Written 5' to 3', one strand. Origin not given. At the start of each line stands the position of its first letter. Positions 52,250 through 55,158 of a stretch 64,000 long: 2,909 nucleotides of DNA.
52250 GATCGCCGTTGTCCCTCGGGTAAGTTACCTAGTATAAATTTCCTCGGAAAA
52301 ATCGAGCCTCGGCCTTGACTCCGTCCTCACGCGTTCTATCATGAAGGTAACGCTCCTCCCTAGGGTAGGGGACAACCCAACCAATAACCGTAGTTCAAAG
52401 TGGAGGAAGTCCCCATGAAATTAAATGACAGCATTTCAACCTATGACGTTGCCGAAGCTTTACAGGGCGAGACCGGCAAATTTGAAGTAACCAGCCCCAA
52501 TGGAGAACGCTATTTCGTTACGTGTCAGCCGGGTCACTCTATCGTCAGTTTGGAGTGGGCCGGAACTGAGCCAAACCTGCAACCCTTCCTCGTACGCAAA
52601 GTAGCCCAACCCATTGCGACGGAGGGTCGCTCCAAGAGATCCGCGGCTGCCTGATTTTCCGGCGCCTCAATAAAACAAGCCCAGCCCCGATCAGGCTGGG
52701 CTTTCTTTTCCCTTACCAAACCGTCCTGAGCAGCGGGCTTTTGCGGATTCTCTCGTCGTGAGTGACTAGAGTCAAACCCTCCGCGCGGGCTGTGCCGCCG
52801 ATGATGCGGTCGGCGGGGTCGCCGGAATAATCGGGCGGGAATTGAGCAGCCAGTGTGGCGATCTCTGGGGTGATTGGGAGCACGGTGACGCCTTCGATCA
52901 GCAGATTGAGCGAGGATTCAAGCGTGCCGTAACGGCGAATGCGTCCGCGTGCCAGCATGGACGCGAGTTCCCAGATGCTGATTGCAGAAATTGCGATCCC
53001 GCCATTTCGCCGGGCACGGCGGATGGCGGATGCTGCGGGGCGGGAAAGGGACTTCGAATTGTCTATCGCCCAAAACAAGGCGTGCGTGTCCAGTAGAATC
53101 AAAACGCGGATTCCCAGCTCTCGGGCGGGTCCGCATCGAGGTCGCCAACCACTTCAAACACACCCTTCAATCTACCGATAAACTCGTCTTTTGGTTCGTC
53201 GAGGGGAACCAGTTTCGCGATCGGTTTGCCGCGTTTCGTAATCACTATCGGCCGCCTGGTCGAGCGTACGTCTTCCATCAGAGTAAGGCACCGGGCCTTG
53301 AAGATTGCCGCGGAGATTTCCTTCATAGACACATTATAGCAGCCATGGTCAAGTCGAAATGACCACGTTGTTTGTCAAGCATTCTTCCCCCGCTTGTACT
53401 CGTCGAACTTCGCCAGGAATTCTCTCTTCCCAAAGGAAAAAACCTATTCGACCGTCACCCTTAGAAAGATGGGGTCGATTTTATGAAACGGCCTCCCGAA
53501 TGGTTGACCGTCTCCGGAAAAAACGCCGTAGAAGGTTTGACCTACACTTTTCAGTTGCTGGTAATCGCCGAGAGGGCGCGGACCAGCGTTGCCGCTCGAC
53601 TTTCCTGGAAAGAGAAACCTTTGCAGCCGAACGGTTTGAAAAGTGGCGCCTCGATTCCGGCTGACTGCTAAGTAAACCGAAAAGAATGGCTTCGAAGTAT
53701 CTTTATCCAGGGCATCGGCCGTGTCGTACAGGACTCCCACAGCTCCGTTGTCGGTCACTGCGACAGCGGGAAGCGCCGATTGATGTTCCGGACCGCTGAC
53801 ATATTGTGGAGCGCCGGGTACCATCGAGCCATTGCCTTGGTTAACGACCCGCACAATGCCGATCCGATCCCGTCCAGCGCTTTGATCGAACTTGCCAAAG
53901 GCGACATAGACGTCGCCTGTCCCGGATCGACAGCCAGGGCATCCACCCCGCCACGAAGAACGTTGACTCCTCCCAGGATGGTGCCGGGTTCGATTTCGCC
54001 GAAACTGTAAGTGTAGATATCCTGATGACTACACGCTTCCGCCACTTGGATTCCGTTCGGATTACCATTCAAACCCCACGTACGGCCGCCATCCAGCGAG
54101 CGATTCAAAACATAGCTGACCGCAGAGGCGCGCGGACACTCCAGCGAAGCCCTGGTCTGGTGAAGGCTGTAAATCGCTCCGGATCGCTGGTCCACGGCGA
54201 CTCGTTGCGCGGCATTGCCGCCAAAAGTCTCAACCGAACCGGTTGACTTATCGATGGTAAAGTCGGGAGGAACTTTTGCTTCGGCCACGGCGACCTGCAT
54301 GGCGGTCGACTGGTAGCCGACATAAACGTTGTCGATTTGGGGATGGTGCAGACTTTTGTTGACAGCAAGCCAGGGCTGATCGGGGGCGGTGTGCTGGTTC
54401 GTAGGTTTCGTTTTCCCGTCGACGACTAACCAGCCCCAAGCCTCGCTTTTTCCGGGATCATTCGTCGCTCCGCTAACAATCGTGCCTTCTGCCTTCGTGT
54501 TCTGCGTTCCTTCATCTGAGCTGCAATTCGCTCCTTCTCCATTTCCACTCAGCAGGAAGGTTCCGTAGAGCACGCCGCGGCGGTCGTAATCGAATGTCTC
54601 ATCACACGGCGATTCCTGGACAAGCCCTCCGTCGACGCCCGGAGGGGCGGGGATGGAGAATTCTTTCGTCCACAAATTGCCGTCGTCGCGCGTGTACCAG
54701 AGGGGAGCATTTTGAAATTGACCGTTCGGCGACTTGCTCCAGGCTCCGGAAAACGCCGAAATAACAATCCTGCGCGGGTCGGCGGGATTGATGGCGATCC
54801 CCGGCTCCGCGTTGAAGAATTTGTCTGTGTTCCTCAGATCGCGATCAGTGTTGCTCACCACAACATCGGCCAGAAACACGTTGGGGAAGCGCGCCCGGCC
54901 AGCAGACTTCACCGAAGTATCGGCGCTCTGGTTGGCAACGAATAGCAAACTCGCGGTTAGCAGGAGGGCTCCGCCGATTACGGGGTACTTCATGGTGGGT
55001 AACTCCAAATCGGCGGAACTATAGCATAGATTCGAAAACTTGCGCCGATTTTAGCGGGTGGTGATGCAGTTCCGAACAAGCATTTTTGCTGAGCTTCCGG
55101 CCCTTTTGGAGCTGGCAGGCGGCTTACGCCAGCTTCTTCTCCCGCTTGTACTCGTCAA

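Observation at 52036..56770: Decayed direct copies of two convergent gene 3' ends partition a mosaic of accessory cargo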

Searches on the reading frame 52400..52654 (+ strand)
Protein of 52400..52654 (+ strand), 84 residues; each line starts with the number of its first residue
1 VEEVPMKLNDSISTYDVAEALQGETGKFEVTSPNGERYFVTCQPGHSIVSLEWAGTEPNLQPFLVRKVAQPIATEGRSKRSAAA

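Call 5: search_protein_families(library=pfam, proteins=[window:52400-52654:+], max_evalue=0.01)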
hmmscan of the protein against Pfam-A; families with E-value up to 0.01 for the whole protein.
window:52400-52654:+ (84 aa): 0 families

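Call 42: search_protein_families(library=pfam, proteins=[window:52400-52654:+], max_evalue=10)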
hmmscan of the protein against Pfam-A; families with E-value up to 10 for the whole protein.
window:52400-52654:+ (84 aa): 0 families
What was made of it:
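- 52400..52654 (+): orf84, a small conserved ORF found only in this clade. A bidirectional terminator-like hairpin follows at 52677-52703. No Pfam hit (calls 5, 42).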

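Call 43: search_protein_families(library=padloc, proteins=[window:52400-52654:+], max_evalue=0.01)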
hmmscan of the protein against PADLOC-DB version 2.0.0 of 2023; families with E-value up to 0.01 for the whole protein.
window:52400-52654:+ (84 aa): 0 families

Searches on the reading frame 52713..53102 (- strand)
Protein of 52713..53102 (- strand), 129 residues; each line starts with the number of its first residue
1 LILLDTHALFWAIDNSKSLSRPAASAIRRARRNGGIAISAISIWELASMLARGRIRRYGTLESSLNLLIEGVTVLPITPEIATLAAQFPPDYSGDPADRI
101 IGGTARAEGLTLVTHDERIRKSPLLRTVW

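Call 5: search_protein_families(library=pfam, proteins=[window:52713-53102:-], max_evalue=0.01)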
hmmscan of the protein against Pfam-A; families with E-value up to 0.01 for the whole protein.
window:52713-53102:- (129 aa): 1 family
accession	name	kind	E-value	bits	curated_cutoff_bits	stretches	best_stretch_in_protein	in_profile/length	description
PF01850.27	PIN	-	1.8e-19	70.9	23.6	1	2-121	1-116/120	PIN domain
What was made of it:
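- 52713..53102 (-): vapC-like PIN toxin gene. Pfam PIN, 1.8e-19 (call 5).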

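Call 15: find_encoding_contigs(protein=window:52713-53102:-, flank=10000, max_places=10)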
Protein window:52713-53102:- (129 aa): no gene with exactly this product is on record in the collection.

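Call 43: search_protein_families(library=padloc, proteins=[window:52713-53102:-], max_evalue=0.01)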
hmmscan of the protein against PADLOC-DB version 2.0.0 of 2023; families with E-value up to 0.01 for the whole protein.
window:52713-53102:- (129 aa): 0 families

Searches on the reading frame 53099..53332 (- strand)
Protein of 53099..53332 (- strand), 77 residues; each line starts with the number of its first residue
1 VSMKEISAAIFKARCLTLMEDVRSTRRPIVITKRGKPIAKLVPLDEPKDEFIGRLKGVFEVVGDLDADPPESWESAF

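Call 5: search_protein_families(library=pfam, proteins=[window:53099-53332:-], max_evalue=0.01)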
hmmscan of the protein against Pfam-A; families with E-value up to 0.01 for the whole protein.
window:53099-53332:- (77 aa): 1 family
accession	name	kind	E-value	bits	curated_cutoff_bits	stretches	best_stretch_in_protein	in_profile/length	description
PF02604.26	PhdYeFM_antitox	-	1e-09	38.4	29.8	1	3-47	1-45/74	Antitoxin Phd_YefM, type II toxin-antitoxin system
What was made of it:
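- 53099..53332 (-): Phd/YefM-type antitoxin gene (vapB). Pfam PhdYeFM_antitox, 1e-9 (call 5).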

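Call 43: search_protein_families(library=padloc, proteins=[window:53099-53332:-], max_evalue=0.01)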
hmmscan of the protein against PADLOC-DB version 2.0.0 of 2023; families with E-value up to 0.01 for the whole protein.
window:53099-53332:- (77 aa): 0 families

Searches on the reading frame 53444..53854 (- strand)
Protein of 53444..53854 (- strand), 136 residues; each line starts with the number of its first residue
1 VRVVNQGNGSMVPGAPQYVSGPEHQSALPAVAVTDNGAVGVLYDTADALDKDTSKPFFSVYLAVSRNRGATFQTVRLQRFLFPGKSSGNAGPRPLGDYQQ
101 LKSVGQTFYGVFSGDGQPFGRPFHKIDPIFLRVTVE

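Call 5: search_protein_families(library=pfam, proteins=[window:53444-53854:-], max_evalue=0.01)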
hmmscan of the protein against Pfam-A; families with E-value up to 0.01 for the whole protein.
window:53444-53854:- (136 aa): 0 families

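Call 42: search_protein_families(library=pfam, proteins=[window:53444-53854:-], max_evalue=10)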
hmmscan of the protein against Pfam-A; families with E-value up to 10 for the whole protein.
window:53444-53854:- (136 aa): 1 family
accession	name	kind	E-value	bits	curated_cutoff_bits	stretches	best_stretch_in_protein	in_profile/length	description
PF11502.13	BCL9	-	0.17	12.2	25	1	73-93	15-36/39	B-cell lymphoma 9 protein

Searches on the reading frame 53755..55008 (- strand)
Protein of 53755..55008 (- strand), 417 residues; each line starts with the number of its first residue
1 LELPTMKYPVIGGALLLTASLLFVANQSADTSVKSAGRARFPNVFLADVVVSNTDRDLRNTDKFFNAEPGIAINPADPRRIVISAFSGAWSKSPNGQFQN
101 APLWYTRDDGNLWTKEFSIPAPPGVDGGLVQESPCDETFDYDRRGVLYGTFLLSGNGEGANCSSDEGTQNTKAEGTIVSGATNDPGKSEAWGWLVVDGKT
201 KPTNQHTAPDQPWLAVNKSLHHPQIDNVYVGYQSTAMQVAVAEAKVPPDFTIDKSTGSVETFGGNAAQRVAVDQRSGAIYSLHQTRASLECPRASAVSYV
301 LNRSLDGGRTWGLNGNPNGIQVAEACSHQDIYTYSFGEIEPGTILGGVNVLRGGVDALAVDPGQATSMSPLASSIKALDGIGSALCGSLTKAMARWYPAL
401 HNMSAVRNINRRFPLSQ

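Call 5: search_protein_families(library=pfam, proteins=[window:53755-55008:-], max_evalue=0.01)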
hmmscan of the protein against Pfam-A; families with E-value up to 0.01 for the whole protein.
window:53755-55008:- (417 aa): 0 families

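Call 25: find_homologous_proteins(query=window:53755-55008:-, max_evalue=1e-10)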
Query window:53755-55008:- (417 aa): 102 proteins with E <= 1e-10 among 8000 candidates.
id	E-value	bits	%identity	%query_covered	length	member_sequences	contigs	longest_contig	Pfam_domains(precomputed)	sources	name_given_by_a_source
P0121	2.0e-230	783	97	85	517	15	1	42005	-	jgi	jgi:hypothetical protein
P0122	1.0e-211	721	89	85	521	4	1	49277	-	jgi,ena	-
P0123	1.2e-137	477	65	77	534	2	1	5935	-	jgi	jgi:hypothetical protein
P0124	1.7e-136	474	66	77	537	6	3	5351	-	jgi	jgi:hypothetical protein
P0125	3.4e-136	473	65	77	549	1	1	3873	-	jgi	jgi:hypothetical protein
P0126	3.5e-135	469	60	86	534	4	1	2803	-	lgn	-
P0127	8.0e-133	462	64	77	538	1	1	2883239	PF02012.27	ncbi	-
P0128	2.8e-132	460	62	77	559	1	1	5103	-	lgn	-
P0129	2.6e-130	453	60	80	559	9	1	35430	-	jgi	jgi:hypothetical protein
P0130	6.1e-130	452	63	77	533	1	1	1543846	-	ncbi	-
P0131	6.4e-130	452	64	77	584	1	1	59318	-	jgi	jgi:hypothetical protein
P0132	3.1e-128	446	63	77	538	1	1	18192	-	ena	-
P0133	5.2e-128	446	64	77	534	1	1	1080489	-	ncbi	-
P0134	1.6e-126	441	61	80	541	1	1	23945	-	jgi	jgi:hypothetical protein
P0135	5.4e-126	439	57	86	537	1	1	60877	-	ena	-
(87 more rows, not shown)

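Call 26: find_encoding_contigs(protein=P0121, flank=10000, max_places=4)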
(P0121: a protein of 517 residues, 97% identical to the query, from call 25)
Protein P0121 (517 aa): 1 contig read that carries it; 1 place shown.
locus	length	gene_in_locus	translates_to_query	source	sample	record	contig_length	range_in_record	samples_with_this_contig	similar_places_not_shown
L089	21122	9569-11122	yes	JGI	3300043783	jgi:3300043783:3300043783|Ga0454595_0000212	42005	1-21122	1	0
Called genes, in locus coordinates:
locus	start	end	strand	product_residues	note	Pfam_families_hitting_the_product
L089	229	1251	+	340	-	PF08240:ADH_N, PF00107:ADH_zinc_N, PF13602:ADH_zinc_N_2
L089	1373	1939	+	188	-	-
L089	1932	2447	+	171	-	-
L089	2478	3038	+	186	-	PF01058:Oxidored_q6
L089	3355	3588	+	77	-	-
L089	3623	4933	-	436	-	PF00285:Citrate_synt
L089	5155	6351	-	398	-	PF01435:Peptidase_M48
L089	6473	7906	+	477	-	PF00266:Aminotran_5, PF01041:DegT_DnrJ_EryC1 (faint), PF01053:Cys_Met_Meta_PP (weak)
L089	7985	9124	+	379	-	PF09994:T6SS_Tle1-like_cat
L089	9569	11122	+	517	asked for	-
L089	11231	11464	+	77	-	PF02604:PhdYeFM_antitox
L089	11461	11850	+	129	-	PF01850:PIN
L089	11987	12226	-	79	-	-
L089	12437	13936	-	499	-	PF07994:NAD_binding_5, PF01658:Inos-1-P_synth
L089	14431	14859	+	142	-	-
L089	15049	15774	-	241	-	PF01590:GAF, PF13185:GAF_2, PF13492:GAF_3, PF03861:ANTAR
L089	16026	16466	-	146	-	-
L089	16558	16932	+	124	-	PF14534:DUF4440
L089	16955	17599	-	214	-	PF09335:VTT_dom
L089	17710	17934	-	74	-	-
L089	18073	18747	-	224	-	-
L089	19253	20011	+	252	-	PF00730:HhH-GPD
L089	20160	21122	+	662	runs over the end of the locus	PF26549:Tricorn_N, PF26550:Tricorn_2nd, PF26550:Tricorn_2nd, PF26549:Tricorn_N, PF01738:DLH, PF02129:Peptidase_S15, PF00561:Abhydrolase_1, PF07859:Abhydrolase_3, +13 more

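Call 27: find_encoding_contigs(protein=P0122, flank=10000, max_places=4)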
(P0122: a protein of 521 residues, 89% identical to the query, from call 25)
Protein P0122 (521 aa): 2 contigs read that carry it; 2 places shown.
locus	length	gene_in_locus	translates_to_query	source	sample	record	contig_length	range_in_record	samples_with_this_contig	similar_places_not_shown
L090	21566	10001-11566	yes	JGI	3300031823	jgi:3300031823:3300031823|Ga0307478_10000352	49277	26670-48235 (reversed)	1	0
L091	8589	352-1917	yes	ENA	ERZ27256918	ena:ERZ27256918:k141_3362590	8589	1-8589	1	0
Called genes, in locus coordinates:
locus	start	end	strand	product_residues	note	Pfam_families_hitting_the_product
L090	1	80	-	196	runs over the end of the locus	PF12804:NTP_transf_3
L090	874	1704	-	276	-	PF02625:XdhC_CoxI, PF13478:XdhC_C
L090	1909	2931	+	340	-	PF08240:ADH_N, PF00107:ADH_zinc_N, PF13602:ADH_zinc_N_2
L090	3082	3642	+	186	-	PF01058:Oxidored_q6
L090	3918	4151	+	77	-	-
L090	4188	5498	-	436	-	PF00285:Citrate_synt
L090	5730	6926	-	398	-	PF01435:Peptidase_M48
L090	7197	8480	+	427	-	PF00266:Aminotran_5, PF01041:DegT_DnrJ_EryC1 (weak), PF01053:Cys_Met_Meta_PP (weak)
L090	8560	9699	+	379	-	PF09994:T6SS_Tle1-like_cat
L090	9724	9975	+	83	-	-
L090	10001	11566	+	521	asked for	-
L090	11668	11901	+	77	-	PF02604:PhdYeFM_antitox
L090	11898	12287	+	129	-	PF01850:PIN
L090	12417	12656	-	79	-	-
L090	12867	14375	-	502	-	PF07994:NAD_binding_5, PF01658:Inos-1-P_synth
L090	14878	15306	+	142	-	-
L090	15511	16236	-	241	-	PF01590:GAF, PF13185:GAF_2, PF13492:GAF_3, PF03861:ANTAR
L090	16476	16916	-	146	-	-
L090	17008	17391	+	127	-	PF14534:DUF4440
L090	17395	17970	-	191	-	-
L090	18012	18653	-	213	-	PF09335:VTT_dom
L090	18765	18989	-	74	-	-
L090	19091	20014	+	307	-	PF00730:HhH-GPD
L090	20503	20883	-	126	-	-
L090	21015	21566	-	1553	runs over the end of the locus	PF00270:DEAD, PF04851:ResIII, PF00271:Helicase_C, PF22590:Cas3-like_C_2 (weak), PF19306:WHD_Lhr, PF08494:DEAD_assoc, PF23235:WHD_3rd_Lhr, PF23234:WHD_4th_Lhr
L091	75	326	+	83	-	-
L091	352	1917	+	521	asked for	-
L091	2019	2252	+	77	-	PF02604:PhdYeFM_antitox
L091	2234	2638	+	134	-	PF01850:PIN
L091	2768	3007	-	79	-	-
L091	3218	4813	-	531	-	PF07994:NAD_binding_5, PF01658:Inos-1-P_synth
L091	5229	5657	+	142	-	-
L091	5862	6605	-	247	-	PF13185:GAF_2, PF01590:GAF, PF13492:GAF_3, PF03861:ANTAR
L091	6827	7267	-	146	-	-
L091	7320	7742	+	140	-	PF14534:DUF4440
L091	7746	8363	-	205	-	-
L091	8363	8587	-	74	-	?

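Call 42: search_protein_families(library=pfam, proteins=[P0121], max_evalue=10)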
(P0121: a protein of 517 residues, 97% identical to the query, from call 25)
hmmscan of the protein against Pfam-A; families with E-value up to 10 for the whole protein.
P0121 (517 aa): 1 family
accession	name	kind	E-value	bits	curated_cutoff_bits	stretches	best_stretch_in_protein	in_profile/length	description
PF02012.26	BNR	-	0.022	15.1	27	0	300-307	3-10/12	BNR/Asp-box repeat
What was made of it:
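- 53444..55008 (-): Gene for a secreted BNR/Asp-box-like protein. In this window a private 1-nt deletion at about 53921 shifts the frame. There is only a weak Asp-box hit (call 42).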

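Call 43: search_protein_families(library=padloc, proteins=[P0121], max_evalue=0.01)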
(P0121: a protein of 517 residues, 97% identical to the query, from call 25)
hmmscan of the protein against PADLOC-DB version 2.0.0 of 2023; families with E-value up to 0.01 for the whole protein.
P0121 (517 aa): 0 families

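Call 46: find_encoding_contigs(protein=P0123, flank=6000, max_places=3)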
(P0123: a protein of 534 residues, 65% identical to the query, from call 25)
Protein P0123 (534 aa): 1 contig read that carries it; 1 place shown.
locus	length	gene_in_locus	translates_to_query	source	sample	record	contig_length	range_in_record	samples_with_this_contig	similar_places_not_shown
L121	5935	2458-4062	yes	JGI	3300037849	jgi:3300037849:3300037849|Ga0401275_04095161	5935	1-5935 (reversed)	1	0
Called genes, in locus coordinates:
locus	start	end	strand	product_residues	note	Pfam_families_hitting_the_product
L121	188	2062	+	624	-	PF00041:fn3, PF00553:CBM_2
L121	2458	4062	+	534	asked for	-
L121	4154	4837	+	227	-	PF00440:TetR_N, PF21993:TetR_C_13_2, PF16925:TetR_C_13, PF13977:TetR_C_6 (weak)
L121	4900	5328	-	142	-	PF04397:LytTR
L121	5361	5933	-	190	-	?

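Call 47: find_encoding_contigs(protein=P0129, flank=6000, max_places=3)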
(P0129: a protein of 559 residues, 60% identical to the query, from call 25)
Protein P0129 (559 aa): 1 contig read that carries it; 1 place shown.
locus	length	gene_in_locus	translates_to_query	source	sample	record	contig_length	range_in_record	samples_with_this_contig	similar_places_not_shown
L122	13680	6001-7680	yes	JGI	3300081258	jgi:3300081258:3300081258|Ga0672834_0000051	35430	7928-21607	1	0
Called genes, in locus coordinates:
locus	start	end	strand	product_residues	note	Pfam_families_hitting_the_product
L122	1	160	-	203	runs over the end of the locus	PF03449:GreA_GreB_N, PF01272:GreA_GreB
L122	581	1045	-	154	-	-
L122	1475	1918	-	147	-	-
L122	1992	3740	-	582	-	PF00664:ABC_membrane, PF00005:ABC_tran, PF02463:SMC_N (faint)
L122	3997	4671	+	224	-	PF02687:FtsX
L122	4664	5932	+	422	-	PF12704:MacB_PCD, PF02687:FtsX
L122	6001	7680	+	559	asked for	-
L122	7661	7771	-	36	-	-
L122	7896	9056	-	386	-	PF02746:MR_MLE_N, PF13378:MR_MLE_C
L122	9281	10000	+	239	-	PF01019:G_glu_transpept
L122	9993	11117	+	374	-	PF01019:G_glu_transpept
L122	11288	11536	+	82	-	-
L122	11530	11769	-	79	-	-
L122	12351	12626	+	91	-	-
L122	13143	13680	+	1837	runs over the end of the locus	PF01344:Kelch_1 (weak), PF24681:Kelch_KLHDC2_KLHL20_DRC7, PF24981:Beta-prop_ATRN-LZTR1, PF13415:Beta-prop_FBX42, PF16640:Big_3_5, PF18657:YDG, PF18676:MBG_2, PF16640:Big_3_5, +4 more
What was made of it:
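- BNR homologues at 60-65% identity sit in unrelated contexts (calls 46, 47), so the origin of the second layer is unproven.
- Tried and rejected: BNR homologues at 60-65% identity lie in unrelated neighbourhoods (calls 46, 47).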
